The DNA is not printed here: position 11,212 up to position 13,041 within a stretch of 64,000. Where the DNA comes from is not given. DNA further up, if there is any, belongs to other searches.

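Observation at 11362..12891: Cobalamin-dependent radical SAM enzyme immediately downstream of pseB and pseC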

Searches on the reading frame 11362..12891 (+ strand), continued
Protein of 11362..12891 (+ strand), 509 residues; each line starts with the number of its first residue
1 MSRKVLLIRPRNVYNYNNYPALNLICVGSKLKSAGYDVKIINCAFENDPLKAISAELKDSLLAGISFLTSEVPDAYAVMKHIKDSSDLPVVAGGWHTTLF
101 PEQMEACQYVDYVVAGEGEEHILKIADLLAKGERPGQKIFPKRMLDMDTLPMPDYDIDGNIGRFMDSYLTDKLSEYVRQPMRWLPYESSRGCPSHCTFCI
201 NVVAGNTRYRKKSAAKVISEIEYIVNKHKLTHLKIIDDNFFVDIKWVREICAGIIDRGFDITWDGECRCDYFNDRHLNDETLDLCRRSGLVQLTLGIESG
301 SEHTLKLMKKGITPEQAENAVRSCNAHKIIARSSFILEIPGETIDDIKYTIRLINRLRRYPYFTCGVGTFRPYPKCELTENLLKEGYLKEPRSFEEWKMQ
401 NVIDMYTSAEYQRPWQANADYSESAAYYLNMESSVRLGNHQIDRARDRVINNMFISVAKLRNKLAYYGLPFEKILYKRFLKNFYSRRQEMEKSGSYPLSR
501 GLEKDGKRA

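Call 15: find_related_loci(query=window:11362-12888:+, collection=genome_contigs, flank=10000)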
Query window:11362-12888:+ (509 aa) in genome_contigs; peptide patterns used: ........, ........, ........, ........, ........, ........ (x = any residue, [..] = any of these).
39 stretches matched a pattern; 19 encode a relative of the query (tblastn E <= 1e-3); 19 distinct loci.
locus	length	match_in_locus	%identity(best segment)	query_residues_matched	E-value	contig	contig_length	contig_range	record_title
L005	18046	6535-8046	74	2-505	0e+0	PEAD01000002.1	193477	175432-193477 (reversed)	MAG: Nitrospirae bacterium MYbin3 scaffold2, whole genome shotgun sequence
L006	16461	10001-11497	73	1-499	0e+0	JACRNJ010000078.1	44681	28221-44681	MAG: Deltaproteobacteria bacterium isolate NC_groundwater_1932_Pr3_S-0.2um_42_6 scaffold_698528, whole genome shotgun se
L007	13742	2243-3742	72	1-500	0e+0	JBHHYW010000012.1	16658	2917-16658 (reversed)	MAG: Candidatus Scalindua sp. isolate Maj_2_bin.27 NODE_1778_length_16658_cov_8.382160, whole genome shotgun sequence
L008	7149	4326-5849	72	1-509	0e+0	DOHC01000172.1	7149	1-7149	MAG TPA_asm: Nitrospiraceae bacterium isolate UBA8922 contig_1359, whole genome shotgun sequence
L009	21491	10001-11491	71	4-500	0e+0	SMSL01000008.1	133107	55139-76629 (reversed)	Candidatus Brocadiaceae bacterium S225 S225a_contig00008, whole genome shotgun sequence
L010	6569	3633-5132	72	1-500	0e+0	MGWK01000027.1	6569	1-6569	MAG: Flavobacteria bacterium RIFCSPLOWO2_12_FULL_35_11 rifcsplowo2_12_scaffold_21355, whole genome shotgun sequence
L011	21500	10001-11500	71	1-500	0e+0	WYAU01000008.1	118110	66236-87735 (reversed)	MAG: Candidatus Brocadia sp. isolate AMX1 k127_47143, whole genome shotgun sequence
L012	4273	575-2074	71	1-500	0e+0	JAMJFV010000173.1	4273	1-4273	MAG: ANME-2 cluster archaeon isolate B4-08 NODE_173_length_4273_cov_6.940256, whole genome shotgun sequence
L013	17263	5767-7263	72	1-499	0e+0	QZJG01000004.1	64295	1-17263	MAG: Nitrospiraceae bacterium isolate SURF_45 Ga0104751_1000539, whole genome shotgun sequence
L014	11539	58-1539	67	1-494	0e+0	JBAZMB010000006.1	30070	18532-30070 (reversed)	MAG: Candidatus Margulisiibacteriota bacterium isolate SO_2017_LW4_30 scaffold_3298_c1_LW137-91_2017, whole genome shotg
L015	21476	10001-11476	67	1-492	0e+0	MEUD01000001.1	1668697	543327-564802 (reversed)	MAG: candidate division WOR-1 bacterium RIFOXYB2_FULL_45_9 RIFOXYB2_FULL_WOR_1_45_9_curated_complete, whole genome shotg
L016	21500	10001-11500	65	4-504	0e+0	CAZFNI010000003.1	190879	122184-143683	MAG TPA_asm: uncultured Planctomycetales bacterium isolate SRP342105_co1_465 genome assembly, contig: NODE_73_length_190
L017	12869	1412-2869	67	1-486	0e+0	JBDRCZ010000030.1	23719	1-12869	MAG: Candidatus Omnitrophota bacterium isolate MEGAHIT-group-1.222 k141_1908184, whole genome shotgun sequence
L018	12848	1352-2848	62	1-499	0e+0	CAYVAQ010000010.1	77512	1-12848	MAG TPA_asm: uncultured Methanoregula sp. isolate binchicken_co20_287 genome assembly, contig: NODE_865_length_77512_cov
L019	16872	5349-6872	64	1-508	0e+0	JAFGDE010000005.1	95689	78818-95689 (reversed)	MAG: Candidatus Saganbacteria bacterium isolate Zod_Metabat.1157 k87_3113141, whole genome shotgun sequence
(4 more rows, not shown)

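Call 18: search_solved_structures(query=window:11362-12888:+, max_evalue=0.01, show_alignments=2)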
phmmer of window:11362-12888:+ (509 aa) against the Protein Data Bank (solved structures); distinct sequences matched with E-value up to 0.01: 6.
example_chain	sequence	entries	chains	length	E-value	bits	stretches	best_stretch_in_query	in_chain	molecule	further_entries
9ccb_A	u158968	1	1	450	2.2e-10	42.9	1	293-380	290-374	Radical SAM core domain-containing protein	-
6wte_A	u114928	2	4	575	1.7e-09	40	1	188-357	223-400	B12-binding domain-containing protein | Tryptophan-C2-methyltransferase containing B12-binding domain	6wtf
9n1b_A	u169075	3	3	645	2.8e-08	36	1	180-351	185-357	Radical SAM protein | Radical SAM enzyme CysS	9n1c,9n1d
5ul2_A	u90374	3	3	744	2.1e-07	33.1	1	184-355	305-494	OxsB protein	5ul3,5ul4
2qgq_A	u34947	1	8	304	3e-06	29.3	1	187-354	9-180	Protein TM_1862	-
7kdx_A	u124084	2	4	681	0.00013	23.9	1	16-343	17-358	Methyltransferase TokK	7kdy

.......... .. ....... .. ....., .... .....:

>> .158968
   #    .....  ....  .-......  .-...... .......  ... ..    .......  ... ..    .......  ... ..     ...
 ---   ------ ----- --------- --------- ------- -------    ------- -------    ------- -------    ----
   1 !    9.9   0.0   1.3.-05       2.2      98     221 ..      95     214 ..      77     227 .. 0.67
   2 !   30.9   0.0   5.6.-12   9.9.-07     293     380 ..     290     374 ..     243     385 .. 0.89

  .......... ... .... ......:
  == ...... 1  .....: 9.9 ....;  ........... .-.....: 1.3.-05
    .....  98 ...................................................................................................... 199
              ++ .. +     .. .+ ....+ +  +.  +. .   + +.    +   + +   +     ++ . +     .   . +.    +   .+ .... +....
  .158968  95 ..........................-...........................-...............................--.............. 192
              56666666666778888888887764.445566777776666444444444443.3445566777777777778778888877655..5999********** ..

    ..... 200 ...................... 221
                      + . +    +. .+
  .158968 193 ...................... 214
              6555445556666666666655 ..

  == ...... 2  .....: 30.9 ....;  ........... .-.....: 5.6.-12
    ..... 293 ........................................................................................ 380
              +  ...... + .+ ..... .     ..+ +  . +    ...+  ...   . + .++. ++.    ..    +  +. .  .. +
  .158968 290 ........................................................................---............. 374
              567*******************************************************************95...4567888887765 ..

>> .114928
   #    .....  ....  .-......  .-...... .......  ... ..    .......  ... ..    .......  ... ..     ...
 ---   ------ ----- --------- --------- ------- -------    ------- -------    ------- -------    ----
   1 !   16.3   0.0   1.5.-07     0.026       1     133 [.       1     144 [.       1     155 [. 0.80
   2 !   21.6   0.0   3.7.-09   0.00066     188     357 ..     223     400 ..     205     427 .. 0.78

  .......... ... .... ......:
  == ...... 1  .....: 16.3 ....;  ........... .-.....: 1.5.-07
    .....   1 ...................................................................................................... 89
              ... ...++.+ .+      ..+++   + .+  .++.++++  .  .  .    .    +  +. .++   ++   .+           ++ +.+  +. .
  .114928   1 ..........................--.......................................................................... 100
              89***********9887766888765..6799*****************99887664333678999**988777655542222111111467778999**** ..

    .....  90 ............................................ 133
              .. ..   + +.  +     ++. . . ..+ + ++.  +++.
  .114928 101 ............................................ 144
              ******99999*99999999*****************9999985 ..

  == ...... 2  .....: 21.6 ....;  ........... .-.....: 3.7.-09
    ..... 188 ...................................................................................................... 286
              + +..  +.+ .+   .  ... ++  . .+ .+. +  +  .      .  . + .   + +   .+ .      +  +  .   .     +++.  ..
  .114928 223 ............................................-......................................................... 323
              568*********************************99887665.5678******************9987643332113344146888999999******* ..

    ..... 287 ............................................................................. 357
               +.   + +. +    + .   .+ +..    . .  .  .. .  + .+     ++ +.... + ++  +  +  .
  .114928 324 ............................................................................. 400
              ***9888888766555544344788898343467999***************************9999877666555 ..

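Call 38: search_dna_similar(query=window:11362-12888:+, collection=plasmids, mode=protein, max_evalue=1e-20, max_rows=25)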
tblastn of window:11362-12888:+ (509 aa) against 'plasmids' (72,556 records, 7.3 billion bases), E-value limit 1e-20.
Records with a match: 20; places in all: 21; records where one place covers at least 80% of the query: 1.
Best place of each record, by identity: <60% 20.
By first word of the organism name: Streptomyces 6; Solidesulfovibrio 2; Sinorhizobium 2; Clostridium 1; Nocardia 1; Calothrix 1; Pseudanabaena 1; Eleftheria 1; Deltaproteobacteria 1; Azospirillum 1; and 3 more.
By predicted mobility (MOB-suite, as given by PLSDB): non-mobilizable 16; mobilizable 2; conjugative 2.
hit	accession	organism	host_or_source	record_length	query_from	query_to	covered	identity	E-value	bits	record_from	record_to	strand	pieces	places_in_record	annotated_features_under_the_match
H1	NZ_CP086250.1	Clostridium estertheticum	single colony,beef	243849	20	445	84%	26.5%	1e-24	115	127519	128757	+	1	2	radical SAM protein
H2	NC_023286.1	Streptomyces sp. F12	-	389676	53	417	72%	28.7%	4e-27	123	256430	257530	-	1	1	B12-binding domain-containing radical SAM protein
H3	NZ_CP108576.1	Streptomyces microflavus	-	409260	20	405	76%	26.7%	4e-23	111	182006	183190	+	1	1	radical SAM protein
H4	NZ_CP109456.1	Streptomyces sp. NBC_01456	-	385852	51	418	72%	28.0%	3e-28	127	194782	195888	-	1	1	radical SAM protein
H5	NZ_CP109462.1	Streptomyces sp. NBC_01454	-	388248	51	418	72%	28.0%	3e-28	127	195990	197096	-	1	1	radical SAM protein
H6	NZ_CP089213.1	Nocardia asteroides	-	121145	53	418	72%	27.6%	7e-29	128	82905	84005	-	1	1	radical SAM protein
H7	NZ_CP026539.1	Solidesulfovibrio carbinolicus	-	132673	20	351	65%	30.0%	1e-30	134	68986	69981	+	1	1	radical SAM protein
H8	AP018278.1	Calothrix sp. NIES-4101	-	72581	60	434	74%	26.3%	2e-24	115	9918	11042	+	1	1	putative Mg-protoporphyrin IX monomethyl ester oxidative cyclase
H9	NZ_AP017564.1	Pseudanabaena sp. ABRG5-3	-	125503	4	382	74%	26.0%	1e-22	110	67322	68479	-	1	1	bchE: magnesium-protoporphyrin IX monomethyl ester anaerobic oxidative ...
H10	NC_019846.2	Sinorhizobium meliloti GR4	-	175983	56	443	76%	25.4%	2e-23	112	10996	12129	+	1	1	radical SAM protein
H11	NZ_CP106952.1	Eleftheria terrae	soil sample,soil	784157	20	389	73%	26.5%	3e-24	114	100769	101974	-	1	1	cobalamin-dependent protein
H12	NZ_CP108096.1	Streptomyces sp. NBC_00239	-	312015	89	418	65%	29.6%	4e-28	126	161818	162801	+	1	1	radical SAM protein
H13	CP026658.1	Deltaproteobacteria bacterium Smac51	cockroach,pure culture,hindgut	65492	61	409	69%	27.6%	1e-27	125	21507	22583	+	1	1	hypothetical protein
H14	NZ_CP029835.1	Azospirillum ramasamyi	single cell,Cow dung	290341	20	387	72%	26.1%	4e-24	114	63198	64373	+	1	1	radical SAM protein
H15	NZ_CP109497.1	Streptomyces sp. NBC_01431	-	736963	20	398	74%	24.3%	9e-25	116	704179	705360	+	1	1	radical SAM protein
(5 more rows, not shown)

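Call 43: find_encoding_contigs(protein=P0100, flank=10000, max_places=1)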
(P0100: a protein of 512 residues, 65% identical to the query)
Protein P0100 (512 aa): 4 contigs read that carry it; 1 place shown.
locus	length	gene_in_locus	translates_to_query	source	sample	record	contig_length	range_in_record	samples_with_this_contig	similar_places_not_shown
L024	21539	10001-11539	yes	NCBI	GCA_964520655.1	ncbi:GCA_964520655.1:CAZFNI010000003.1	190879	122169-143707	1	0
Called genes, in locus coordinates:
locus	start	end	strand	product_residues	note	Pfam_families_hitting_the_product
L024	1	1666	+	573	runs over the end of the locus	PF02543:Carbam_trans_N, PF16861:Carbam_trans_C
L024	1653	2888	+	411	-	PF00535:Glycos_transf_2, PF10111:Glyco_tranf_2_2 (weak)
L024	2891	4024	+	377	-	-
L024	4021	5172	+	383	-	-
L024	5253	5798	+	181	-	PF13412:HTH_24 (weak)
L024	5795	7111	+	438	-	PF00202:Aminotran_3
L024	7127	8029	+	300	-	PF00248:Aldo_ket_red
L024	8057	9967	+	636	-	-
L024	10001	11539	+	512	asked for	PF02310:B12-binding, PF04055:Radical_SAM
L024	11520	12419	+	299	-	PF02348:CTP_transf_3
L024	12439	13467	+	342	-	PF00106:adh_short (weak), PF01073:3Beta_HSD, PF01370:Epimerase, PF02719:Polysacc_synt_2, PF04321:RmlD_sub_bind, PF07993:NAD_binding_4 (faint), PF13460:NAD_binding_10 (weak), PF16363:GDP_Man_Dehyd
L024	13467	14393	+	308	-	PF01073:3Beta_HSD, PF01370:Epimerase, PF04321:RmlD_sub_bind, PF16363:GDP_Man_Dehyd, PF02719:Polysacc_synt_2, PF07993:NAD_binding_4 (weak)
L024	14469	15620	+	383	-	PF13489:Methyltransf_23, PF13847:Methyltransf_31 (weak), PF08242:Methyltransf_12 (weak)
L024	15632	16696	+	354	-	PF03102:NeuB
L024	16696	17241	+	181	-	PF13302:Acetyltransf_3, PF13420:Acetyltransf_4, PF00583:Acetyltransf_1 (weak)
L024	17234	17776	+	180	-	PF13302:Acetyltransf_3, PF13420:Acetyltransf_4, PF00583:Acetyltransf_1, PF13523:Acetyltransf_8 (weak)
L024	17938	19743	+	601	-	-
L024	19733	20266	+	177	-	PF25084:LbH_EIF2B (faint), PF00132:Hexapep, PF14602:Hexapep_2 (weak)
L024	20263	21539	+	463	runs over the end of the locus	PF01943:Polysacc_synt, PF13440:Polysacc_synt_3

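Call 44: find_encoding_contigs(protein=P0041, flank=10000, max_places=1)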
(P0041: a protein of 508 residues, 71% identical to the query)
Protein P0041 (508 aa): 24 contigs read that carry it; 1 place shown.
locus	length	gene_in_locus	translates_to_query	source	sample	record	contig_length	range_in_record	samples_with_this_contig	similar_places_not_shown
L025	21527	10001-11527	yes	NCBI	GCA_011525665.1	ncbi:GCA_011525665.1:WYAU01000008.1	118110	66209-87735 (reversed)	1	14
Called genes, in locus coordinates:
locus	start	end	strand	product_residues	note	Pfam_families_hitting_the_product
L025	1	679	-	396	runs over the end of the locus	PF00334:NDK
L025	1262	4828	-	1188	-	PF02811:PHP, PF07733:DNA_pol3_alpha, PF17657:DNA_pol3_finger, PF14579:HHH_6, PF01336:tRNA_anti-codon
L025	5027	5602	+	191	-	PF01613:Flavin_Reduct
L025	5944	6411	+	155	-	PF04073:tRNA_edit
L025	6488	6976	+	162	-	PF02915:Rubrerythrin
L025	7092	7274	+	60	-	-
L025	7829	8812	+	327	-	PF01073:3Beta_HSD, PF01370:Epimerase, PF02719:Polysacc_synt_2, PF04321:RmlD_sub_bind (weak), PF13460:NAD_binding_10 (weak), PF16363:GDP_Man_Dehyd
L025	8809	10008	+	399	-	PF00155:Aminotran_1_2, PF01041:DegT_DnrJ_EryC1, PF01212:Beta_elim_lyase, PF01053:Cys_Met_Meta_PP (weak)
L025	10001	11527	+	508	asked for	PF02310:B12-binding, PF19864:Radical_SAM_N2 (weak), PF04055:Radical_SAM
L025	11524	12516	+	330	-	PF01408:GFO_IDH_MocA, PF22725:GFO_IDH_MocA_C3, PF02894:GFO_IDH_MocA_C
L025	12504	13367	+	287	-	PF02348:CTP_transf_3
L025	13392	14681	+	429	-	PF00202:Aminotran_3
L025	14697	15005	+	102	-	-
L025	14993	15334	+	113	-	PF20126:TumE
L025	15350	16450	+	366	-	PF04101:Glyco_tran_28_C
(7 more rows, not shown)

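Call 45: find_encoding_contigs(protein=P0111, flank=10000, max_places=1)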
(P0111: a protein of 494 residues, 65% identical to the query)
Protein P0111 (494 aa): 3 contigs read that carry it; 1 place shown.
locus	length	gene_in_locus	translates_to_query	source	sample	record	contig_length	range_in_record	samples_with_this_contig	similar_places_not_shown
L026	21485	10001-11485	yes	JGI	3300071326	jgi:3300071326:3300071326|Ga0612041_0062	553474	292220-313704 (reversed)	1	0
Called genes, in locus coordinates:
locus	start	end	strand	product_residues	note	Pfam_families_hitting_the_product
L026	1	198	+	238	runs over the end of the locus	PF12804:NTP_transf_3 (weak), PF02348:CTP_transf_3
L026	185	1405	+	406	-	-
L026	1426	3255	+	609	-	PF00664:ABC_membrane (weak), PF00005:ABC_tran, PF02463:SMC_N (weak)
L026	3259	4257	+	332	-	PF01073:3Beta_HSD, PF01370:Epimerase, PF02719:Polysacc_synt_2, PF04321:RmlD_sub_bind (weak), PF13460:NAD_binding_10 (weak), PF16363:GDP_Man_Dehyd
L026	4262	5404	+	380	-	PF01041:DegT_DnrJ_EryC1, PF00155:Aminotran_1_2 (weak)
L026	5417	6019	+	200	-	-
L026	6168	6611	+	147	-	-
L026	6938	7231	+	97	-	PF03102:NeuB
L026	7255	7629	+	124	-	PF03102:NeuB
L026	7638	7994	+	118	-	PF03102:NeuB, PF08666:SAF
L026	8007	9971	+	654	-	-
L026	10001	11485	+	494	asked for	PF02310:B12-binding, PF19864:Radical_SAM_N2 (weak), PF04055:Radical_SAM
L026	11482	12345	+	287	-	PF02348:CTP_transf_3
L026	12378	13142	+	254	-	PF08241:Methyltransf_11, PF08242:Methyltransf_12 (weak), PF13649:Methyltransf_25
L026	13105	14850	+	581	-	PF00682:HMGL-like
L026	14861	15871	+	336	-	PF13187:Fer4_9 (faint), PF12797:Fer4_2 (faint), PF12837:Fer4_6 (faint), PF12838:Fer4_7 (weak), PF13237:Fer4_10 (weak), PF00037:Fer4 (weak), PF12617:LdpA_C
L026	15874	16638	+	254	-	PF00702:Hydrolase, PF12710:HAD (faint), PF13419:HAD_2, PF13242:Hydrolase_like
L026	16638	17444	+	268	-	PF03328:HpcH_HpaI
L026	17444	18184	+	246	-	PF02348:CTP_transf_3, PF12804:NTP_transf_3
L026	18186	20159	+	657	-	-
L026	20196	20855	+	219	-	PF00702:Hydrolase, PF13419:HAD_2, PF13242:Hydrolase_like (weak)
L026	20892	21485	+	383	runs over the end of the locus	PF01041:DegT_DnrJ_EryC1, PF00155:Aminotran_1_2 (faint)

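Call 47: search_protein_representatives(protein=window:11362-12888:+)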
Query: 509 residues. Proteins with E-value up to 0.001 (for the whole library): 45152; up to 1e-10: 23949; up to 1e-30: 1446. The best 150 are listed.
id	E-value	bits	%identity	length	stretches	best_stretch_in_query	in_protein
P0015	3.6e-257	870.3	73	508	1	2-505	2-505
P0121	6.9e-141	486.7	45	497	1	1-489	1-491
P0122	6.3e-135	467.0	41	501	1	2-495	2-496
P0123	3.9e-129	447.9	47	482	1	3-479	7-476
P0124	1.4e-126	439.5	44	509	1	1-487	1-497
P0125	3.0e-125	435.1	45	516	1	1-489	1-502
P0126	2.0e-121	422.5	43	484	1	5-484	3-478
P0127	4.5e-119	414.7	43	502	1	3-491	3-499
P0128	1.3e-117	409.9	72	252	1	258-500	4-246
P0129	6.2e-106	371.4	66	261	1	1-249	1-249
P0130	6.9e-101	354.7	41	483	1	4-485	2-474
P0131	1.2e-94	334.1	67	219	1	1-214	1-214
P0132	2.0e-94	333.4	47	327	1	175-493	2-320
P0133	1.0e-90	321.2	39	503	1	1-479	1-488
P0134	1.1e-87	311.2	39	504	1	3-421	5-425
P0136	4.6e-87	309.1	40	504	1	3-481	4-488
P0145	1.6e-78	280.9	29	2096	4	68-360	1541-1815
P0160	2.1e-64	234.4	38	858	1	18-400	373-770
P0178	3.2e-59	217.3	34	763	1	17-485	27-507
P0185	2.5e-58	214.3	34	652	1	14-420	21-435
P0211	1.5e-54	201.9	33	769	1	23-439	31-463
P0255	4.0e-50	187.3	29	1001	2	5-387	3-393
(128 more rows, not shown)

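Call 48: list_cluster_members(proteins=[P0121, P0122, P0123, P0124, P0125, P0126, P0127, P0130, P0133, P0136])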
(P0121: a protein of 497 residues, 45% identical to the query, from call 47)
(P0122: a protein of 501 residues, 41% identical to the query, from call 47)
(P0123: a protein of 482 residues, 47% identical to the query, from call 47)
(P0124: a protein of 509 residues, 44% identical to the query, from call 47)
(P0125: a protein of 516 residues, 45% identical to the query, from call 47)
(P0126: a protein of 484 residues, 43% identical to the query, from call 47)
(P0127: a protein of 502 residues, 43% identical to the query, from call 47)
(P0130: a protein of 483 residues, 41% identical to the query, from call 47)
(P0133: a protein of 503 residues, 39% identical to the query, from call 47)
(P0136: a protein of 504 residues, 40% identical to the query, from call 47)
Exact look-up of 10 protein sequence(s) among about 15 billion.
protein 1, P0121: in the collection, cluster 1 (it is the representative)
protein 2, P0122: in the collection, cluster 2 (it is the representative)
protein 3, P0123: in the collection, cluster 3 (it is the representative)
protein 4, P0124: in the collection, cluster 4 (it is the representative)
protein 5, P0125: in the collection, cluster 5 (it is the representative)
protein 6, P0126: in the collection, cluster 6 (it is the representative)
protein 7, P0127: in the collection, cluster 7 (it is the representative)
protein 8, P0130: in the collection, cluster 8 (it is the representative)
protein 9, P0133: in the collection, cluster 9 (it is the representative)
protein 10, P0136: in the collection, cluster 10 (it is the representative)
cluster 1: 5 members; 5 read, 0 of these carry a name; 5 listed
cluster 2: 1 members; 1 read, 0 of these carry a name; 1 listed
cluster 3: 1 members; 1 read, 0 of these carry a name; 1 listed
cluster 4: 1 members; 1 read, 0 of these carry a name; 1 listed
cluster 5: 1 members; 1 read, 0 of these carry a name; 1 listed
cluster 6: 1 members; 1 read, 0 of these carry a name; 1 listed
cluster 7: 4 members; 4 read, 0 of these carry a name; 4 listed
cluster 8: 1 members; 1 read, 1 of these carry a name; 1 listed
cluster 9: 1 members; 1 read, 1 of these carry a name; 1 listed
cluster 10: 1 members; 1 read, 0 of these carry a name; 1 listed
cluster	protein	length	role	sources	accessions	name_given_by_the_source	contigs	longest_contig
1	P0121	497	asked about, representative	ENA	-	-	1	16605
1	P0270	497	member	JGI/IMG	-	-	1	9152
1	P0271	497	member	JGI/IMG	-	-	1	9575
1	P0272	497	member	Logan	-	-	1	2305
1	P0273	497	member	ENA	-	-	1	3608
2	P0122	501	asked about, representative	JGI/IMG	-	-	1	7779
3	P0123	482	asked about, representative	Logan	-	-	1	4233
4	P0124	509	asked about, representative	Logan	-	-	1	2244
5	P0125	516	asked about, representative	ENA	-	-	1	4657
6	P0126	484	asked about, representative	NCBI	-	-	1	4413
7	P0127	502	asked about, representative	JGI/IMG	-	-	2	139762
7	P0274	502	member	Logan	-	-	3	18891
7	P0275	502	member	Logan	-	-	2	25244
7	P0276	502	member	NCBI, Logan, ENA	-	-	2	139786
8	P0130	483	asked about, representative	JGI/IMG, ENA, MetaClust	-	\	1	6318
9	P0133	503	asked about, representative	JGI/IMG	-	anaerobic magnesium-protoporphyrin IX monomethyl ester cyclase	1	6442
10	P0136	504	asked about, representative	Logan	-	-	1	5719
